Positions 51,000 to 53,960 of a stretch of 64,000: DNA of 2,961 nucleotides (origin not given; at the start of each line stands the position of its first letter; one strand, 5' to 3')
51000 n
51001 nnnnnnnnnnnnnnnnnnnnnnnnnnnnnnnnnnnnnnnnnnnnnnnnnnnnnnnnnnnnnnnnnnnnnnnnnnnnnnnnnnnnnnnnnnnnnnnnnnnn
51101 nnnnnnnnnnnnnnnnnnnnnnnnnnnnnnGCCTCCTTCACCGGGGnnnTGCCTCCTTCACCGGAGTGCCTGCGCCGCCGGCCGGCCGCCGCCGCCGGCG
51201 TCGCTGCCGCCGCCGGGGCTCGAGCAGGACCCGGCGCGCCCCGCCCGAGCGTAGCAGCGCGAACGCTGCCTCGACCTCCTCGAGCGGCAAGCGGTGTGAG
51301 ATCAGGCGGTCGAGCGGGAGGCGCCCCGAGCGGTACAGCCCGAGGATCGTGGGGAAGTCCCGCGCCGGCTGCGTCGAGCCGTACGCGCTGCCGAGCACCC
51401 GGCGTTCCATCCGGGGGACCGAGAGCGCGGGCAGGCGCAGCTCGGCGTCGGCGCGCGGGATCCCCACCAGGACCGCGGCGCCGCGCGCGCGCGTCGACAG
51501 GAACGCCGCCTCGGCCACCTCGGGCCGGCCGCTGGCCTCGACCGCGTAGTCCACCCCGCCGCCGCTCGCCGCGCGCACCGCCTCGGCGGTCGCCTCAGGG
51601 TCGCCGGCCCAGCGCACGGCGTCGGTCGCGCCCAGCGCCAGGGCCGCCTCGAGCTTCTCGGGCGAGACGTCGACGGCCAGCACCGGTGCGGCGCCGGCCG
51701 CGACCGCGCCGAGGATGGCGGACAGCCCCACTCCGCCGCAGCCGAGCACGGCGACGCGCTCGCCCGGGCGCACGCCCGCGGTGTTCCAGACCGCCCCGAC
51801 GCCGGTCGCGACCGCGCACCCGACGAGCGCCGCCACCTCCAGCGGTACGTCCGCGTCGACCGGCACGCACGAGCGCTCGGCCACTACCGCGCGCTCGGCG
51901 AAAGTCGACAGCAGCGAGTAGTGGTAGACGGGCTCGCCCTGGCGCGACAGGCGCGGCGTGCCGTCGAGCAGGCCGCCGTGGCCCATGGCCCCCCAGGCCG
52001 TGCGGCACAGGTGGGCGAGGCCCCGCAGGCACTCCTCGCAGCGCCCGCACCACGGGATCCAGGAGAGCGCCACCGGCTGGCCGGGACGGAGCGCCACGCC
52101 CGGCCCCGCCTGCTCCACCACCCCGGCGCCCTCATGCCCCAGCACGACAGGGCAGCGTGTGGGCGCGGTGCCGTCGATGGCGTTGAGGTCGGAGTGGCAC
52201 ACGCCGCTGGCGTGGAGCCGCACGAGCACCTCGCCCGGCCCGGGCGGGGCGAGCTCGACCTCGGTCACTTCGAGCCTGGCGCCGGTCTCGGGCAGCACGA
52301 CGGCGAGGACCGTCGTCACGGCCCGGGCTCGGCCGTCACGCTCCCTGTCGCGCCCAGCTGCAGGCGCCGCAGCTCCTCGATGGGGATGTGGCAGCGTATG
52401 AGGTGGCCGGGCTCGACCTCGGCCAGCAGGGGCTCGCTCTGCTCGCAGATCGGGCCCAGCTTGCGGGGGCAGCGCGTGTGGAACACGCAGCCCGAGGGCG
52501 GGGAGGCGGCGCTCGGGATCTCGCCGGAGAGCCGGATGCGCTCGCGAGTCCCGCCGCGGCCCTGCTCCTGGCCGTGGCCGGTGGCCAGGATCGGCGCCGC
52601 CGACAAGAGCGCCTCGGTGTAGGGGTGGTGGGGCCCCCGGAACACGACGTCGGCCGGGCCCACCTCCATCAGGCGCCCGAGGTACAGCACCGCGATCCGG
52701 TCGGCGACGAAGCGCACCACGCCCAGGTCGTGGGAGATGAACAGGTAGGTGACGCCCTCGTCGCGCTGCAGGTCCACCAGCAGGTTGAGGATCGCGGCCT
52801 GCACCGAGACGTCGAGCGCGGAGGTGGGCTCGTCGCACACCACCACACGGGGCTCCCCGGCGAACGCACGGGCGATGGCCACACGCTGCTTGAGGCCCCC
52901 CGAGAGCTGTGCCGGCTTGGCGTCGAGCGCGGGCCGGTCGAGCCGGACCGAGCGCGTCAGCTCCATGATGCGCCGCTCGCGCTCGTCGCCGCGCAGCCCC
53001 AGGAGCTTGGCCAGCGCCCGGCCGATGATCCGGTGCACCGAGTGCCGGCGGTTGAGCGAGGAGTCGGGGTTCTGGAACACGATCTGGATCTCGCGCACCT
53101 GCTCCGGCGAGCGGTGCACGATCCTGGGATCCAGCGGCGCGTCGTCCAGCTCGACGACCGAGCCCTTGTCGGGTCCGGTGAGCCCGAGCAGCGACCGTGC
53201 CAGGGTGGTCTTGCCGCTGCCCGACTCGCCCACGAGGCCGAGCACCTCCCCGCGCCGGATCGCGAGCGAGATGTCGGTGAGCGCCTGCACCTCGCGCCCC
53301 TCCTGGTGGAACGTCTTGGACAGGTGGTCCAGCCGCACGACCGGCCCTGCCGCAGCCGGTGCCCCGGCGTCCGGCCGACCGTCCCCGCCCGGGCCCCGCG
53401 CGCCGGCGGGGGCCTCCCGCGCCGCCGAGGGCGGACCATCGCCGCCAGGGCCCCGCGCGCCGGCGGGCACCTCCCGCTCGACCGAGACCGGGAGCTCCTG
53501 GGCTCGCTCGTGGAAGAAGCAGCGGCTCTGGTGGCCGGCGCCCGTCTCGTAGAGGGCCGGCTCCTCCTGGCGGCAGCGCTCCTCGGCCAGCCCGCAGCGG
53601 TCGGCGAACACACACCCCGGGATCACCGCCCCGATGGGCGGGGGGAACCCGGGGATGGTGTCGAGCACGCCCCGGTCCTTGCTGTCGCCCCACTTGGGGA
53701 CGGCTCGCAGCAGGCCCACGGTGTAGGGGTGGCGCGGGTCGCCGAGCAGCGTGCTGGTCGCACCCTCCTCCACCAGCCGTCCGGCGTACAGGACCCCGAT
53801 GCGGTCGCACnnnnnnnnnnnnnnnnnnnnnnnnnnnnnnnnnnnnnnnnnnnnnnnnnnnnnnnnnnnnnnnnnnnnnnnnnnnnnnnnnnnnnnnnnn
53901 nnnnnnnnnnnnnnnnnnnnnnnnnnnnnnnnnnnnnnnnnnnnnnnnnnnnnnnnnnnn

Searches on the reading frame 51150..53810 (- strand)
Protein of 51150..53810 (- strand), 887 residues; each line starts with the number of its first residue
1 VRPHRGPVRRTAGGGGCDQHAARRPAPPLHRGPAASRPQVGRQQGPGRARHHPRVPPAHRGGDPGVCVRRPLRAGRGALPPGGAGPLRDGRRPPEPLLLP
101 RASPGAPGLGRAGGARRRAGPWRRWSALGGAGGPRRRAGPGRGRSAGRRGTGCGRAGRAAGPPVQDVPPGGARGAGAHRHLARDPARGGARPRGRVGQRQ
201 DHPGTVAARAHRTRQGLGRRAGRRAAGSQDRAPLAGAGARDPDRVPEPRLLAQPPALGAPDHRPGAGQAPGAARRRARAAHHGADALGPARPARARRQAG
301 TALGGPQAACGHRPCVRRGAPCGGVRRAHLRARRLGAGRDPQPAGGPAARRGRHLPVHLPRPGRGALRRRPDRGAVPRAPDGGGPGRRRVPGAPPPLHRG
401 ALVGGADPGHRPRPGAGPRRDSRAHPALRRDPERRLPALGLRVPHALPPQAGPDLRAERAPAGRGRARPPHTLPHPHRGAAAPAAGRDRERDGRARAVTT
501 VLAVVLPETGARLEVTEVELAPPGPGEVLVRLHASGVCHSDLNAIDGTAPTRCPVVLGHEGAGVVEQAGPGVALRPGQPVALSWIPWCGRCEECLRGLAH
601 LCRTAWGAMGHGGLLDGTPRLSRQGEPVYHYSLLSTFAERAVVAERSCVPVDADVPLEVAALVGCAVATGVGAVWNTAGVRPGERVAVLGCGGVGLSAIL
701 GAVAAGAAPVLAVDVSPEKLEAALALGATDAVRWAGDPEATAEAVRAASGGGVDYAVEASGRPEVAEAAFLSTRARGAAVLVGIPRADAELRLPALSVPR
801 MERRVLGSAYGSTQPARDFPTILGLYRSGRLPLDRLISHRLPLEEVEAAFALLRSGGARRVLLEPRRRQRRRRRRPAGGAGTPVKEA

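Call 32: search_protein_families(library=pfam, proteins=[window:51150-53810:-], max_evalue=0.0001)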
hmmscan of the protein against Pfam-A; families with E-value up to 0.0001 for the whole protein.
window:51150-53810:- (887 aa): 4 families
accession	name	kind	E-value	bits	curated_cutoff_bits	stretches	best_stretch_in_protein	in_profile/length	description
PF08240.17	ADH_N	-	4.3e-23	82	23.5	1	524-651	1-102/104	Alcohol dehydrogenase GroES-like domain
PF00107.32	ADH_zinc_N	-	1.3e-22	80.5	31.8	1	693-823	1-124/129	Zinc-binding dehydrogenase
PF16912.11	Glu_dehyd_C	-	2.6e-06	27.5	34.9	1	684-851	32-199/211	Glucose dehydrogenase C-terminus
PF13602.12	ADH_zinc_N_2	-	5.9e-06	27.7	27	1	727-859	2-129/134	Zinc-binding dehydrogenase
